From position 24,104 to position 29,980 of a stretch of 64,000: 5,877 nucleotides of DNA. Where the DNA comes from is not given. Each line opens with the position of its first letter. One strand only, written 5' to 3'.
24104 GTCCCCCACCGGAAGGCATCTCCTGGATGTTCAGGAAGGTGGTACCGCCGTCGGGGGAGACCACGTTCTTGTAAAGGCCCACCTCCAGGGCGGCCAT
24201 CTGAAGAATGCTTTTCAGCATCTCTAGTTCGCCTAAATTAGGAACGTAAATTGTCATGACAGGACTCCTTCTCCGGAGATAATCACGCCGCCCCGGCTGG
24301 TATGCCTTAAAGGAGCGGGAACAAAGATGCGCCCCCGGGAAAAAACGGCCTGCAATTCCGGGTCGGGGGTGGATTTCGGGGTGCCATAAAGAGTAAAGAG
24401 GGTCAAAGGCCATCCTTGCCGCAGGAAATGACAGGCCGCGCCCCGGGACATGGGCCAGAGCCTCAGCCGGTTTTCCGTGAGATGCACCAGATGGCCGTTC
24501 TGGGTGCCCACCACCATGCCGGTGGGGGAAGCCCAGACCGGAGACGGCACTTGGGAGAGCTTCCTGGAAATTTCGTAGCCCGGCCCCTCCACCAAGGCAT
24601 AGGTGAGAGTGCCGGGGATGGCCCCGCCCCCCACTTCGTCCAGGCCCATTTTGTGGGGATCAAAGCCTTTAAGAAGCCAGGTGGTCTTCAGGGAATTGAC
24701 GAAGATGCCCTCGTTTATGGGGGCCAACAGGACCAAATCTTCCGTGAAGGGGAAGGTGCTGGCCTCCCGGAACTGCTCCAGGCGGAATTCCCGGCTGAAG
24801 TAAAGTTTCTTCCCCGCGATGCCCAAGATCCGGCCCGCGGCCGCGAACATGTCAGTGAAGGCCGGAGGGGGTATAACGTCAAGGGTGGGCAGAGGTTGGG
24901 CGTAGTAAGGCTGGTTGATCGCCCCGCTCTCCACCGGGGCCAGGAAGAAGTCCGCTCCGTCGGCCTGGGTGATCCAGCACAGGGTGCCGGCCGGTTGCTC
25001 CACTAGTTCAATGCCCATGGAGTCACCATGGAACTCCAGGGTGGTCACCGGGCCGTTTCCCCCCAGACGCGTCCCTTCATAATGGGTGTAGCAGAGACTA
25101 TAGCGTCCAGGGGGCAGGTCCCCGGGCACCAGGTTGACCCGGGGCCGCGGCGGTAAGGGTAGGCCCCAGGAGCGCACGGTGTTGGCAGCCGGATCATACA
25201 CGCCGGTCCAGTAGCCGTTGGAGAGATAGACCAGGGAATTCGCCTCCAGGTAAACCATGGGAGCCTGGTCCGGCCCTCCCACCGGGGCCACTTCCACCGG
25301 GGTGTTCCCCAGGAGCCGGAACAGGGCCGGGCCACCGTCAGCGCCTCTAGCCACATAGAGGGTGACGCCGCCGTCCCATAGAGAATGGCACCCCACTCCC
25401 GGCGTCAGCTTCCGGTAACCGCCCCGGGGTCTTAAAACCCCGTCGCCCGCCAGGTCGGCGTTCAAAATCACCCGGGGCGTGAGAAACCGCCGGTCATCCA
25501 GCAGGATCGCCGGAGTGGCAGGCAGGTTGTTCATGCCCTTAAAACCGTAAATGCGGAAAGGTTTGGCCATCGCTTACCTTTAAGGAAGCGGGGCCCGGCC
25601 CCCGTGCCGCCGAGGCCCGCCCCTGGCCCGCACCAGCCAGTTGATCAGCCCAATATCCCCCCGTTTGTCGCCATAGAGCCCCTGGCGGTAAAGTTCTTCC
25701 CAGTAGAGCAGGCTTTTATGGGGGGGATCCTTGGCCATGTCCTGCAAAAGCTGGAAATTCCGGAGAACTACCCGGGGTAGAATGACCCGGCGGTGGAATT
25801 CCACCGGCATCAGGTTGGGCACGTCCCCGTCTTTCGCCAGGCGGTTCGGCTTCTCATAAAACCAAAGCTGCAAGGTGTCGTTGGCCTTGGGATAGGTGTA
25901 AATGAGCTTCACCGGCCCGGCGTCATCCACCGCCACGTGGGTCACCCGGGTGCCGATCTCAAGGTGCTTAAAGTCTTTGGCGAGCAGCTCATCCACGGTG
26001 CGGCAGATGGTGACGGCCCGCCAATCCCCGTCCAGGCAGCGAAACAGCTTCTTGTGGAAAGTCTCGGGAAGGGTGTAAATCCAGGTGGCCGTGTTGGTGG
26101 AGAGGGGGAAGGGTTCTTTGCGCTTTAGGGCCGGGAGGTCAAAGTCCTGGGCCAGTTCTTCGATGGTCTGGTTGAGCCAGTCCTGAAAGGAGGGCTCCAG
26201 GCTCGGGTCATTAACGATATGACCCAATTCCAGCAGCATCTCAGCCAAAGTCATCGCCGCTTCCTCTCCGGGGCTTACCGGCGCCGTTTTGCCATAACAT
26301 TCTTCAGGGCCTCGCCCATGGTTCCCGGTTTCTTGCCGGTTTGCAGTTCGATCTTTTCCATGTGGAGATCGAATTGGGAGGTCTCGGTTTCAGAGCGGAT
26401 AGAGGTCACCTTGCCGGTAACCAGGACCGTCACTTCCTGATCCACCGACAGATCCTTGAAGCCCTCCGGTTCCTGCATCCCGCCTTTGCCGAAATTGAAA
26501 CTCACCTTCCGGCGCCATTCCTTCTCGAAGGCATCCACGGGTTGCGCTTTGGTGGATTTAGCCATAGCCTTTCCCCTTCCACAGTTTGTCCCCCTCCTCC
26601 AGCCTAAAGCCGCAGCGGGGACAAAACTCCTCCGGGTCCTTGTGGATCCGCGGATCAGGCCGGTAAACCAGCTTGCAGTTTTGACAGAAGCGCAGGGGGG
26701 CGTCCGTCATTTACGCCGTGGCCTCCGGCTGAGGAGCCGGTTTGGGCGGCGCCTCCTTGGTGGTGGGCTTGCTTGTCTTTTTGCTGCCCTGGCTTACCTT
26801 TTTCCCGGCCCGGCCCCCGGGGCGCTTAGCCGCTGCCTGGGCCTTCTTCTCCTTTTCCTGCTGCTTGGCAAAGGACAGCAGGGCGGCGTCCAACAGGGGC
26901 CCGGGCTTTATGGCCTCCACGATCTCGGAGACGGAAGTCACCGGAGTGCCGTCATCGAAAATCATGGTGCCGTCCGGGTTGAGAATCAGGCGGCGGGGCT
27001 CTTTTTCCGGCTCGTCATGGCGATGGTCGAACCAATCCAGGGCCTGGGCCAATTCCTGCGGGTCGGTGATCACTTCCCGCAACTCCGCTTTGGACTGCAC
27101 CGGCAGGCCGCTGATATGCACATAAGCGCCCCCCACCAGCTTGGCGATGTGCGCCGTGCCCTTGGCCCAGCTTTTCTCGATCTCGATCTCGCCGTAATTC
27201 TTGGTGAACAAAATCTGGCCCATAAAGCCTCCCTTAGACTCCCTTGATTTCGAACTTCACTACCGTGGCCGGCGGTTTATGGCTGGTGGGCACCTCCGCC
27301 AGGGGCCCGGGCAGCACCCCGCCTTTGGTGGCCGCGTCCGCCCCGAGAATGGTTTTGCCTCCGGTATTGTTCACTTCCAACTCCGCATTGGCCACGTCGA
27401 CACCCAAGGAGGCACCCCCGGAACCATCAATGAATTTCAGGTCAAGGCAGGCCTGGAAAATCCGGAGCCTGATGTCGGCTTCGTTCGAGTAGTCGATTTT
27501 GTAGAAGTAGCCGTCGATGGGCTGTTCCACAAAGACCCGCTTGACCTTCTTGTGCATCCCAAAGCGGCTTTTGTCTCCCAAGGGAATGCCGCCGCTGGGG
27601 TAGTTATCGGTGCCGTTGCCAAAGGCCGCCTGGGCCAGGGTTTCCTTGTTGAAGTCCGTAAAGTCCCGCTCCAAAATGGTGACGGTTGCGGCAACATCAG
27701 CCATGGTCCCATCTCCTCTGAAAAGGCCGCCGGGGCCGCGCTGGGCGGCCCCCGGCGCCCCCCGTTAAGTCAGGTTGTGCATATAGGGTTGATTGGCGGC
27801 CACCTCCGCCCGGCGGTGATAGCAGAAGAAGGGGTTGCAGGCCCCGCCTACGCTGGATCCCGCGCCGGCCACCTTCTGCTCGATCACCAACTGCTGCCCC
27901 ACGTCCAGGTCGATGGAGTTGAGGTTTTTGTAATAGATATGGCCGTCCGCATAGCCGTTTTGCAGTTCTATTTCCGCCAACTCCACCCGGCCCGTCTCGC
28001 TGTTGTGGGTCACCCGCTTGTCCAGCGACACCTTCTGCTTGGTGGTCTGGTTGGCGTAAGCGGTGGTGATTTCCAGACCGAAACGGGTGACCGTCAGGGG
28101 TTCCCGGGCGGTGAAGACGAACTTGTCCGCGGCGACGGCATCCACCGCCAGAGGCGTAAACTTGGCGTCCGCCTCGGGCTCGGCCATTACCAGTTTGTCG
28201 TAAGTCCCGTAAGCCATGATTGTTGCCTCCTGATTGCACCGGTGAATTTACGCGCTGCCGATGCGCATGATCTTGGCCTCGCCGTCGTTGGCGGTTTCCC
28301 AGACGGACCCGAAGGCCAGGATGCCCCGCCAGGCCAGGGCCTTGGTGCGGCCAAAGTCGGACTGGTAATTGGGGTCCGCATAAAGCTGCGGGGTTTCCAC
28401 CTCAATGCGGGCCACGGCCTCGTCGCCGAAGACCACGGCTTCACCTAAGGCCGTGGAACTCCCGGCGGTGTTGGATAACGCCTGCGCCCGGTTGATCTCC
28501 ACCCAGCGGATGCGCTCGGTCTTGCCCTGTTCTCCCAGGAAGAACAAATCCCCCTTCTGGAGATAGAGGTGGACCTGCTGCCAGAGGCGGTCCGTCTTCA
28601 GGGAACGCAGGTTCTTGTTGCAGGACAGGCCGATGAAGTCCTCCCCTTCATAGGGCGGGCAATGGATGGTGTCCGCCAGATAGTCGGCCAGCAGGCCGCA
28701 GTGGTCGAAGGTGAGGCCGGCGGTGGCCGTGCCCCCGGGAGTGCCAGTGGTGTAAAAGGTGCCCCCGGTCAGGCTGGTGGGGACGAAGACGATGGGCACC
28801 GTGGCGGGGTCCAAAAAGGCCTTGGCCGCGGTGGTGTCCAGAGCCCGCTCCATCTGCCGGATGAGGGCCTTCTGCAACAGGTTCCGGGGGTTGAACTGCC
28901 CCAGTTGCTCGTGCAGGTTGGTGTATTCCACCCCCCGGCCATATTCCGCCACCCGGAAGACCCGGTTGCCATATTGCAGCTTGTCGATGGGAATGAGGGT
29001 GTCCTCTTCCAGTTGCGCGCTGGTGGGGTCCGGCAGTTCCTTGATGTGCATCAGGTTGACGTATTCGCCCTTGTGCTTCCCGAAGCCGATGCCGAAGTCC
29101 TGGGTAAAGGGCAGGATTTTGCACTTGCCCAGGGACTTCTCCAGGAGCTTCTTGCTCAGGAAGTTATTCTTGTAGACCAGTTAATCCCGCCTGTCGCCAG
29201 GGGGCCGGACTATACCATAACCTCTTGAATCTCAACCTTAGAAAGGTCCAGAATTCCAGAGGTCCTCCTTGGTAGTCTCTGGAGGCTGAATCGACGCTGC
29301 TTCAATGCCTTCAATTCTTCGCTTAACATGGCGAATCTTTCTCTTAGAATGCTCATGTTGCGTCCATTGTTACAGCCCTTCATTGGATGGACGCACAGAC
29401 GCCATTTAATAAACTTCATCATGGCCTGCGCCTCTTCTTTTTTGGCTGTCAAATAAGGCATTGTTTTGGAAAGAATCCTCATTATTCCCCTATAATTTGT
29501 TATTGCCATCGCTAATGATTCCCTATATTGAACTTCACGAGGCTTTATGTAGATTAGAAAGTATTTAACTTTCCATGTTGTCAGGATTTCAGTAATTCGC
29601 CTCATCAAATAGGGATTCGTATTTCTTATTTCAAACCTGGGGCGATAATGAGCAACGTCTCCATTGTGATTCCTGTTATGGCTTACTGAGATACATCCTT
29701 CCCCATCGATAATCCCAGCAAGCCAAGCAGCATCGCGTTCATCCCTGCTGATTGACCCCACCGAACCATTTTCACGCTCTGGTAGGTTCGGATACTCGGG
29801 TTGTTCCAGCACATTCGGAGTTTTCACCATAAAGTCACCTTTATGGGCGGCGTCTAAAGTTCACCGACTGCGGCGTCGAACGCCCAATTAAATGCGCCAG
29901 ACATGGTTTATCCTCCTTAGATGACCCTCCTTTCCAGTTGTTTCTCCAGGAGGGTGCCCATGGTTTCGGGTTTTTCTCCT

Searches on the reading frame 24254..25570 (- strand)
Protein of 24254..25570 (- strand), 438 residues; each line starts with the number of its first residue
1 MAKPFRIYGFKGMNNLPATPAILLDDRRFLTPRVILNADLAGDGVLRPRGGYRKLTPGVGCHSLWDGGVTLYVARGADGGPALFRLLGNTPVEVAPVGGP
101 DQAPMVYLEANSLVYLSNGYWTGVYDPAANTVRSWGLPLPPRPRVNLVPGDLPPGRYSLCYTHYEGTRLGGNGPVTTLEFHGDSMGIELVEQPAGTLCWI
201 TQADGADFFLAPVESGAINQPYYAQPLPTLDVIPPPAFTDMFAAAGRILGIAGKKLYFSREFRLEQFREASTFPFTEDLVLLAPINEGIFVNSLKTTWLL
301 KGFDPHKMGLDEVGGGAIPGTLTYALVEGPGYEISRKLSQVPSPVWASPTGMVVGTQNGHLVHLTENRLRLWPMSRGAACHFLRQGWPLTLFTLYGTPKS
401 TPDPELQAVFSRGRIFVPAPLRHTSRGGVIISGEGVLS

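Call 3: search_protein_families(library=pfam, proteins=[window:24254-25570:-], max_evalue=0.01)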
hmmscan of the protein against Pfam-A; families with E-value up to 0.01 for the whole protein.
window:24254-25570:- (438 aa): 0 families

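Call 4: search_protein_families(library=phrogs, proteins=[window:24254-25570:-], max_evalue=0.01)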
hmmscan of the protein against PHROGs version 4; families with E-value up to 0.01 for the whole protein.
window:24254-25570:- (438 aa): 2 families
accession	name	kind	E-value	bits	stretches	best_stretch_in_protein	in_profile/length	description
phrog_8040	-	connector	3.4e-21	76.6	1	10-373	9-376/396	head closure Hc3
phrog_511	-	head and packaging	0.00084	18.8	1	225-312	551-640/862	internal virion protein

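Call 20: find_related_loci(query=window:24254-25570:-, collection=viral_contigs, flank=10000)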
Query window:24254-25570:- (438 aa) in viral_contigs; peptide patterns used: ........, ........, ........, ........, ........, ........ (x = any residue, [..] = any of these).
4 stretches matched a pattern; 4 encode a relative of the query (tblastn E <= 1e-3); 4 distinct loci.
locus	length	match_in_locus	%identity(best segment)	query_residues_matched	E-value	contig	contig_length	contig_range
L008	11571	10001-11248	52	1-416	4e-131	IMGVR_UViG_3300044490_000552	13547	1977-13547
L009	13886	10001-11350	44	1-431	1e-109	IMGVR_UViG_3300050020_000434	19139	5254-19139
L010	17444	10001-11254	44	1-416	9e-108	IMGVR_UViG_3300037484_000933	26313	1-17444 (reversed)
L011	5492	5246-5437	53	1-64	4e-16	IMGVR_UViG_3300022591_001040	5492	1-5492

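Call 21: search_dna_similar(query=window:24254-25570:-, collection=phages, mode=protein, max_rows=25, max_evalue=0.001)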
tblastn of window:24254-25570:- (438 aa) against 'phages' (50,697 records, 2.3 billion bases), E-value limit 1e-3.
Records with a match: 2; places in all: 2; records where one place covers at least 80% of the query: 1.
Best place of each record, by identity: <60% 2.
By first word of the organism name: Methanosarcina 1; Acidovorax 1.
By host as written in the record: Methanosarcina sp. 1; Paracidovorax oryzae 1.
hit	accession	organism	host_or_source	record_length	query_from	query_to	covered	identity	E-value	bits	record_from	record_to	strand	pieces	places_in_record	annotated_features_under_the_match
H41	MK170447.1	Methanosarcina virus MetMV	Methanosarcina sp.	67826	9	381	85%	31.7%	1e-51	192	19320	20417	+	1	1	hypothetical protein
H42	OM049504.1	Acidovorax phage AP1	Paracidovorax oryzae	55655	12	299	66%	27.9%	2e-9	66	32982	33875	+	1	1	structural protein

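Call 22: get_annotated_region(hit=H41, flank=15000)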
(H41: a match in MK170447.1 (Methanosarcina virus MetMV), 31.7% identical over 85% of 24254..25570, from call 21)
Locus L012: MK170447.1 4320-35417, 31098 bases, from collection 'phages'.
description: Methanosarcina virus MetMV, complete genome.
organism: Methanosarcina virus MetMV (NCBI taxid 2488574)
taxonomy: Viruses; Duplodnaviria; Heunggongvirae; Uroviricota; Caudoviricetes
host: Methanosarcina sp.; source: -; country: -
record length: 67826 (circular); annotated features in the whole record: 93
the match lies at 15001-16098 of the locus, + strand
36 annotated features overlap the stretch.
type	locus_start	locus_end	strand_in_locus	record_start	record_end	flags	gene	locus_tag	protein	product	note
CDS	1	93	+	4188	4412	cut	-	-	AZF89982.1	hypothetical protein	-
CDS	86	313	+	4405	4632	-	-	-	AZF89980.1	hypothetical protein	-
CDS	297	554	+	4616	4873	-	-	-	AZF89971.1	hypothetical protein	-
CDS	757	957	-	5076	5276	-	-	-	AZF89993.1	hypothetical protein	-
CDS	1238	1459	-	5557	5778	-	-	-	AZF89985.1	hypothetical protein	-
CDS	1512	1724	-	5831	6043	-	-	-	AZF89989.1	hypothetical protein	-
CDS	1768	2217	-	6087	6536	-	-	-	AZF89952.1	hypothetical protein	-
CDS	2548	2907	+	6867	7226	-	-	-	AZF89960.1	hypothetical protein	-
CDS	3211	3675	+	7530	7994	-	-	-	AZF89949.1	hypothetical protein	-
CDS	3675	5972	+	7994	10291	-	-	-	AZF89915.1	gene transfer agent terminase protein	-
CDS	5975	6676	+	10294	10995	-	-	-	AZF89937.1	hypothetical protein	-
CDS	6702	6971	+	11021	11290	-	-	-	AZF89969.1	hypothetical protein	-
CDS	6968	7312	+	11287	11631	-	-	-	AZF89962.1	hypothetical protein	-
CDS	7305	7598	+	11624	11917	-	-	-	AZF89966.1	hypothetical protein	-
CDS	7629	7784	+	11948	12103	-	-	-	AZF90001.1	hypothetical protein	-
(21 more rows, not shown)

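Call 33: find_related_loci(query=A2, collection=metagenome_contigs, flank=10000)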
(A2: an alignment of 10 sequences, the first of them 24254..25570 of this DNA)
Query A2 (438 aa) in metagenome_contigs; peptide patterns used: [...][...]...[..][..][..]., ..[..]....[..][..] (x = any residue, [..] = any of these).
128 stretches matched a pattern; 47 encode a relative of the query (tblastn E <= 1e-3); 47 distinct loci.
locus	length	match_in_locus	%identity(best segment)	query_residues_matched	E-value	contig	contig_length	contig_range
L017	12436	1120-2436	65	1-438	0e+0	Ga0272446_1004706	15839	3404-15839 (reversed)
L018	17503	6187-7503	65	1-438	0e+0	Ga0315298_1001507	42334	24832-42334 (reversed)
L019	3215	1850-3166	62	1-438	0e+0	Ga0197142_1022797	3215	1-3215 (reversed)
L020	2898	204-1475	52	9-433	1e-143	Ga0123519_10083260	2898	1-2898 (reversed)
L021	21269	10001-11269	50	1-423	2e-132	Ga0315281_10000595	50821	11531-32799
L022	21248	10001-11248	52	1-416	3e-130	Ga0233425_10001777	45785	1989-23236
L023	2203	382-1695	48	3-435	1e-136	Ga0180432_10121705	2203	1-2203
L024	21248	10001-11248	50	1-416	1e-123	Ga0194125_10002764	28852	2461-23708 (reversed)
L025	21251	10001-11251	49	1-416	5e-123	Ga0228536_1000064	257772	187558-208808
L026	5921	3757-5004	49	1-416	3e-121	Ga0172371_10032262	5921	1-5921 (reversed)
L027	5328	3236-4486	48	1-416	3e-115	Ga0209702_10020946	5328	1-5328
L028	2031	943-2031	53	1-364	4e-119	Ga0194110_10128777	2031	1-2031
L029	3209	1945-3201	49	2-421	6e-115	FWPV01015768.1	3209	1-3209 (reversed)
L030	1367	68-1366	46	1-431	1e-121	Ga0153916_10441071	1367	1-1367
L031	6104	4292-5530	47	3-416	1e-111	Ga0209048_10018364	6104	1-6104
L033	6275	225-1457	45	3-416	8e-110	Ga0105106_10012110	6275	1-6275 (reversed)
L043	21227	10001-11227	44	3-416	7e-101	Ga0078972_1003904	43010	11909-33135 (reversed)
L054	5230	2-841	45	159-433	6e-71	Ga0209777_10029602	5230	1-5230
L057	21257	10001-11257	33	3-421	1e-60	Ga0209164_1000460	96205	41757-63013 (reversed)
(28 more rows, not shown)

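Call 34: find_related_loci(query=A2, collection=genome_contigs, flank=10000)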
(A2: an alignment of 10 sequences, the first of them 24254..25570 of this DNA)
Query A2 (438 aa) in genome_contigs; peptide patterns used: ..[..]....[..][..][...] (x = any residue, [..] = any of these).
11 stretches matched a pattern; 2 encode a relative of the query (tblastn E <= 1e-3); 2 distinct loci.
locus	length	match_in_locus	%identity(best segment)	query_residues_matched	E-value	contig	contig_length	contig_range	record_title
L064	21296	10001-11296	45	1-431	3e-114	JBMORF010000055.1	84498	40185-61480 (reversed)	MAG: Thermodesulfobacteriota bacterium isolate Betzabe_MAG173 MAG173_55, whole genome shotgun sequence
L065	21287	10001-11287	48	2-431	7e-116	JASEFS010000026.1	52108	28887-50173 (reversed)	MAG: Deltaproteobacteria bacterium isolate Yes49-14 NODE_286_length_52108_cov_9.042822, whole genome shotgun sequence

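Call 61: search_solved_structures(query=A2, max_evalue=1)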
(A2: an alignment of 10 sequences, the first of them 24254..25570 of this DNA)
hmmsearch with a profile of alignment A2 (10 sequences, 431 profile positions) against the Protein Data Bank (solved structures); distinct sequences matched with E-value up to 1: 2.
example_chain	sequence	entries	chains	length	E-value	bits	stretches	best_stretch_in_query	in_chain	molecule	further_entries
26fb_K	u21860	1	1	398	4.9e-28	101.2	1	35-400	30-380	Structural protein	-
8jov_A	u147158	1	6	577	0.099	14.5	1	224-313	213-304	Virion-associated phage protein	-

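Call 104: search_protein_families(library=pfam, proteins=[L033:2511-3833:+, L022:15863-17092:+, L043:12819-14024:+, L054:1821-3080:+, L065:17874-19178:+, L057:14876-16489:+], max_evalue=0.01)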
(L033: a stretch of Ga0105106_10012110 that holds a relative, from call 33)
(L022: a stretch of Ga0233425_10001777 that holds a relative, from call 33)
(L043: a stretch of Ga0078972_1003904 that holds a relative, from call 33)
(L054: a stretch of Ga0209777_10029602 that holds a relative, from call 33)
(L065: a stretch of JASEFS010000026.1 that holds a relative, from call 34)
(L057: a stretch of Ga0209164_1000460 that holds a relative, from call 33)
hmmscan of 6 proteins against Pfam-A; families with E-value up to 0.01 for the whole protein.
L033:2511-3833:+ (440 aa): 0 families

L022:15863-17092:+ (409 aa): 0 families

L043:12819-14024:+ (401 aa): 0 families

L054:1821-3080:+ (419 aa): 0 families

L065:17874-19178:+ (434 aa): 0 families

L057:14876-16489:+ (537 aa): 0 families

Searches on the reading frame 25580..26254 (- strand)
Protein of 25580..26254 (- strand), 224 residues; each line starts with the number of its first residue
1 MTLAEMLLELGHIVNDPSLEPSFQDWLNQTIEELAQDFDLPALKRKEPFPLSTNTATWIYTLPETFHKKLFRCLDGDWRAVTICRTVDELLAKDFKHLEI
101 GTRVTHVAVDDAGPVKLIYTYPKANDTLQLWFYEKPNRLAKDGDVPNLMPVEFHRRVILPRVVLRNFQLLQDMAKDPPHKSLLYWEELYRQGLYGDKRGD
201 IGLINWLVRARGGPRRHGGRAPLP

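Call 7: search_protein_families(library=phrogs, proteins=[window:25580-26254:-], max_evalue=0.001)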
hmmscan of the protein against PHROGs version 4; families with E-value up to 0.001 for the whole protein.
window:25580-26254:- (224 aa): 0 families

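Call 64: search_solved_structures(query=window:25580-26254:-, max_evalue=1)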
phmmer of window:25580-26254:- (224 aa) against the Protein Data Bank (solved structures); distinct sequences matched with E-value up to 1: 2.
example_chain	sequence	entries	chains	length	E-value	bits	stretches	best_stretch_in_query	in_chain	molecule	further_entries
7ula_B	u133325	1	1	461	0.014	17.9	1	115-214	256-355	Alginate biosynthesis protein AlgK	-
5nnp_B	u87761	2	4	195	0.067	15.7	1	102-171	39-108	Putative uncharacterized protein | Naa10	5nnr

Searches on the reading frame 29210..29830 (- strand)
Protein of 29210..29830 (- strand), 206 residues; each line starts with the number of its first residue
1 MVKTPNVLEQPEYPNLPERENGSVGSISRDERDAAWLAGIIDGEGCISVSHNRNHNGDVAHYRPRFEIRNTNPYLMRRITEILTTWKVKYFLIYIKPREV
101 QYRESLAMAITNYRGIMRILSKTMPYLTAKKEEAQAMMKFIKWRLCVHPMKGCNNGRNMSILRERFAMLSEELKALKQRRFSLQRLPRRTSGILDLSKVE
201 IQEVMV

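Call 7: search_protein_families(library=phrogs, proteins=[window:29210-29830:-], max_evalue=0.001)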
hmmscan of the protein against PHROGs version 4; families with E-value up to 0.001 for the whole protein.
window:29210-29830:- (206 aa): 2 families
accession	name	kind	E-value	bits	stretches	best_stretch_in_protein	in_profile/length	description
phrog_5046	-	DNA, RNA and nucleotide metabolism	2.5e-12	48.3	1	31-147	5-116/161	HNH endonuclease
phrog_12980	-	DNA, RNA and nucleotide metabolism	4.6e-06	27.6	1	31-141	3-109/161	HNH endonuclease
